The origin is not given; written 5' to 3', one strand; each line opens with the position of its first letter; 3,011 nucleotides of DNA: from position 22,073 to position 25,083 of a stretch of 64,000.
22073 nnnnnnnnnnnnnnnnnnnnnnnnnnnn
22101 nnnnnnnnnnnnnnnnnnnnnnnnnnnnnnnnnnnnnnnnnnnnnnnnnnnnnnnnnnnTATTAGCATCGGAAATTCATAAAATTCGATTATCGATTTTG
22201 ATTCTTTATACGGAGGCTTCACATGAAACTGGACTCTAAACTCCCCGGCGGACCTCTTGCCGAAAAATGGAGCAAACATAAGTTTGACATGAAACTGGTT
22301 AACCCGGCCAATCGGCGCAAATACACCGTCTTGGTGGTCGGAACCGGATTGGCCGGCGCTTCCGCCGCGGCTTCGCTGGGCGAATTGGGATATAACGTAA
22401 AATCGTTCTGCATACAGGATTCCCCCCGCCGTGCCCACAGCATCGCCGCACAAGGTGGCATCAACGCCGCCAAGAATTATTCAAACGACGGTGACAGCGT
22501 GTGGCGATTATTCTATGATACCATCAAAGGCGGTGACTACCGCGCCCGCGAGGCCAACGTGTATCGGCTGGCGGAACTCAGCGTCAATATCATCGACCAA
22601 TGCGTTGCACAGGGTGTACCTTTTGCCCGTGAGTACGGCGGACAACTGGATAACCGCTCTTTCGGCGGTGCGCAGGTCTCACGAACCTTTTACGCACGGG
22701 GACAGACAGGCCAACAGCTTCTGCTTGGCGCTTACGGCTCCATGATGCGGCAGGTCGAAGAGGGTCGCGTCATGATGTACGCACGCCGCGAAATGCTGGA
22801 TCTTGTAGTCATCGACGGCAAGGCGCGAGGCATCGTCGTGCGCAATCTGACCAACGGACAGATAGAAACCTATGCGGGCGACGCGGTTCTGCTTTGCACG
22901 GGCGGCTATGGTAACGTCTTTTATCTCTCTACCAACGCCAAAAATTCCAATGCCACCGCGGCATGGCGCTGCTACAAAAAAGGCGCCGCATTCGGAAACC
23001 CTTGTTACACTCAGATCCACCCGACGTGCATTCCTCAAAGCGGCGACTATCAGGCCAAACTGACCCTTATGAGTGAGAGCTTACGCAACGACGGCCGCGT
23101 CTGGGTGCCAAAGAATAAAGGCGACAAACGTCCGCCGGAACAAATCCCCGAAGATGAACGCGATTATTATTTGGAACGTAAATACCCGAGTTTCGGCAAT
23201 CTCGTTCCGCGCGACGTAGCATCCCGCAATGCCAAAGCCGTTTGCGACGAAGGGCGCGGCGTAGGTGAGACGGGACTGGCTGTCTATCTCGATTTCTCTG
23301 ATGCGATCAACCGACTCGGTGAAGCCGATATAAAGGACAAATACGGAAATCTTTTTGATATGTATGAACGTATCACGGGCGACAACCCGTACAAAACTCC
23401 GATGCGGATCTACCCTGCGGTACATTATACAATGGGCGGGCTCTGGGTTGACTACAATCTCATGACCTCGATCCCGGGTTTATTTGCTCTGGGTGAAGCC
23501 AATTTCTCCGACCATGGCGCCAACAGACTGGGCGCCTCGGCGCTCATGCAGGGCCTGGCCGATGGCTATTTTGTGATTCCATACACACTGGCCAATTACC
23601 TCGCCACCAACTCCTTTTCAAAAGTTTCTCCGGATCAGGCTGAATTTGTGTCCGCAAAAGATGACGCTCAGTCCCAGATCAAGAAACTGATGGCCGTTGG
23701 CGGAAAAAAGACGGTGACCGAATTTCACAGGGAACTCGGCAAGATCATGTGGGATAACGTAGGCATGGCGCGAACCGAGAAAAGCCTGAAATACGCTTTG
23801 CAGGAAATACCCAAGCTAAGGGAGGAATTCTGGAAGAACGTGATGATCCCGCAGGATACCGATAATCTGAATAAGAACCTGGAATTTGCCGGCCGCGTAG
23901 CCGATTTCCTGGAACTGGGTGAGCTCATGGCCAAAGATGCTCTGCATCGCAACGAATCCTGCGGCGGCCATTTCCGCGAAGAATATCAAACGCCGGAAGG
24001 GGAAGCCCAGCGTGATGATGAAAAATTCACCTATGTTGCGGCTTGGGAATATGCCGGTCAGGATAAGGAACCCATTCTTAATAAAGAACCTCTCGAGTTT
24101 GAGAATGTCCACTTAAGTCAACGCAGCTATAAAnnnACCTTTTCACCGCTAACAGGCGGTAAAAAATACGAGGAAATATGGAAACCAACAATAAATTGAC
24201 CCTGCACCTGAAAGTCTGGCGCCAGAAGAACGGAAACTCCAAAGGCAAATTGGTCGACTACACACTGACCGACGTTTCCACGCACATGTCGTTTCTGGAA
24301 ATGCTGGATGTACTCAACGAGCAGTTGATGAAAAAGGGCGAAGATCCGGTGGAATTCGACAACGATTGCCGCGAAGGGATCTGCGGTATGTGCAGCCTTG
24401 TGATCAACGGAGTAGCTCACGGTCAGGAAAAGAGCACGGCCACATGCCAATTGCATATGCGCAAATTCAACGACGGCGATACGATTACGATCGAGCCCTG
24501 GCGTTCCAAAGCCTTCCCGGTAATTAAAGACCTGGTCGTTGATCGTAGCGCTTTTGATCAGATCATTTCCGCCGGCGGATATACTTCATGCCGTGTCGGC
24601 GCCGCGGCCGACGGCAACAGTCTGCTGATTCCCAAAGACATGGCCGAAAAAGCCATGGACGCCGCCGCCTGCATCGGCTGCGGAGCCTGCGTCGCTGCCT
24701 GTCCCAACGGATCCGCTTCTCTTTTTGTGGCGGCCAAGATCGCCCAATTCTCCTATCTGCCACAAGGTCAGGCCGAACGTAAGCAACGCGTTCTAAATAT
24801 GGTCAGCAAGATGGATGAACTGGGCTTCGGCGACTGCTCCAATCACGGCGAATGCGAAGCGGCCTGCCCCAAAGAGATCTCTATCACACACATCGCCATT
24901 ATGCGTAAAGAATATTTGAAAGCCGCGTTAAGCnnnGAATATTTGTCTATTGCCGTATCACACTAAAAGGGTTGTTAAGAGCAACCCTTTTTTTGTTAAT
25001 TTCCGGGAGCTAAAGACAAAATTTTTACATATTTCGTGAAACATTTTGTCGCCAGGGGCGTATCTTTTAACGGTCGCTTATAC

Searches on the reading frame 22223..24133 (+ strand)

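Call 64: search_protein_families(library=pfam, proteins=[window:22223-24133:+], max_evalue=10)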
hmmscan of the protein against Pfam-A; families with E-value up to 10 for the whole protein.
window:22223-24133:+ (637 aa): 9 families
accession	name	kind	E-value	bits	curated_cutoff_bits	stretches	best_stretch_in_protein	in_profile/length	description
PF00890.30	FAD_binding_2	-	1.4e-53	183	20.4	1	36-441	2-414/414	FAD binding domain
PF02910.25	Succ_DH_flav_C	-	5.6e-39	133.5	20.8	1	502-636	1-130/130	Fumarate reductase flavoprotein C-term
PF07992.20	Pyr_redox_2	-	8.8e-06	25.8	26.1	1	34-236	1-117/291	Pyridine nucleotide-disulphide oxidoreductase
PF01266.30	DAO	-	8.1e-05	22.7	27.9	1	36-231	2-207/353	FAD dependent oxidoreductase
PF01134.28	GIDA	-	0.02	14.4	22.1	1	36-61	2-27/391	Glucose inhibited division protein A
PF13450.12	NAD_binding_8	-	0.037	14.8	21.9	1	38-60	1-23/68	NAD(P)-binding Rossmann-like domain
PF01494.25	FAD_binding_3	-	0.063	12.9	22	1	34-58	2-26/349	FAD binding domain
PF01262.27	AlaDh_PNT_C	-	0.069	13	23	1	33-65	28-60/214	Alanine dehydrogenase/PNT, C-terminal domain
PF03486.20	HI0933_like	-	0.12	12.2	50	1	35-86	2-53/244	HI0933-like protein Rossmann domain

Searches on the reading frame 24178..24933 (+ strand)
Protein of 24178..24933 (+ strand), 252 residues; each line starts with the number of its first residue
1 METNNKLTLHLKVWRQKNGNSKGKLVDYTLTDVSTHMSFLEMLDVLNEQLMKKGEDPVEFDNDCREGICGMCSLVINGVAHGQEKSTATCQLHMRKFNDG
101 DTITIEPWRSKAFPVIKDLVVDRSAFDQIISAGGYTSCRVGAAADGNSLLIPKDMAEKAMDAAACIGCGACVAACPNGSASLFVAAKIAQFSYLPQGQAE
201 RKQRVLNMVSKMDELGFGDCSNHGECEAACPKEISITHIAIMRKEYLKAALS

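Call 64: search_protein_families(library=pfam, proteins=[window:24178-24933:+], max_evalue=10)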
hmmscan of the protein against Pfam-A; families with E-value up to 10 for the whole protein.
window:24178-24933:+ (252 aa): 19 families
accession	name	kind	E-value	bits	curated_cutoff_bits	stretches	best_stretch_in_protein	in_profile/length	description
PF13085.11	Fer2_3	-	3.7e-24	85.2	27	1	10-126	1-105/107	2Fe-2S iron-sulfur cluster binding domain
PF12838.12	Fer4_7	-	4.3e-09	37.1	27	1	165-233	2-51/52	4Fe-4S dicluster domain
PF13183.11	Fer4_8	-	5.1e-09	37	27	1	162-234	2-68/68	4Fe-4S dicluster domain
PF13237.11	Fer4_10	-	6.2e-09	36.1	25.5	1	161-231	5-53/53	4Fe-4S dicluster domain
PF13187.11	Fer4_9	-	2.5e-07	31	27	2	158-178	32-50/52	4Fe-4S dicluster domain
PF13534.11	Fer4_17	-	1.3e-06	29.3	22.2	2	164-235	1-61/61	4Fe-4S dicluster domain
PF00037.32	Fer4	-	8.5e-06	25.8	21.1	1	161-178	4-21/24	4Fe-4S binding domain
PF12797.12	Fer4_2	-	1.1e-05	25.5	24.5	2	160-176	5-21/22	4Fe-4S binding domain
PF12837.12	Fer4_6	-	1.6e-05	25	25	1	160-178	4-22/24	4Fe-4S binding domain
PF25160.1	LdpA_Fe-S-bd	-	6.2e-05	23.1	27.6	1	158-178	21-41/49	LdpA Fe-S cluster-binding domain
PF13746.11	Fer4_18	-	0.00047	20.8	27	2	157-178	53-74/114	4Fe-4S dicluster domain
PF13484.11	Fer4_16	-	0.00053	21.2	30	1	165-232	2-65/66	4Fe-4S double cluster binding domain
PF12800.12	Fer4_4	-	0.00064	20.3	24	1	163-178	2-17/17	4Fe-4S binding domain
PF14697.11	Fer4_21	-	0.00068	20.1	35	1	160-181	3-24/59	4Fe-4S dicluster domain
PF12798.12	Fer4_3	-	0.0046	18.1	27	2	165-178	1-14/15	4Fe-4S binding domain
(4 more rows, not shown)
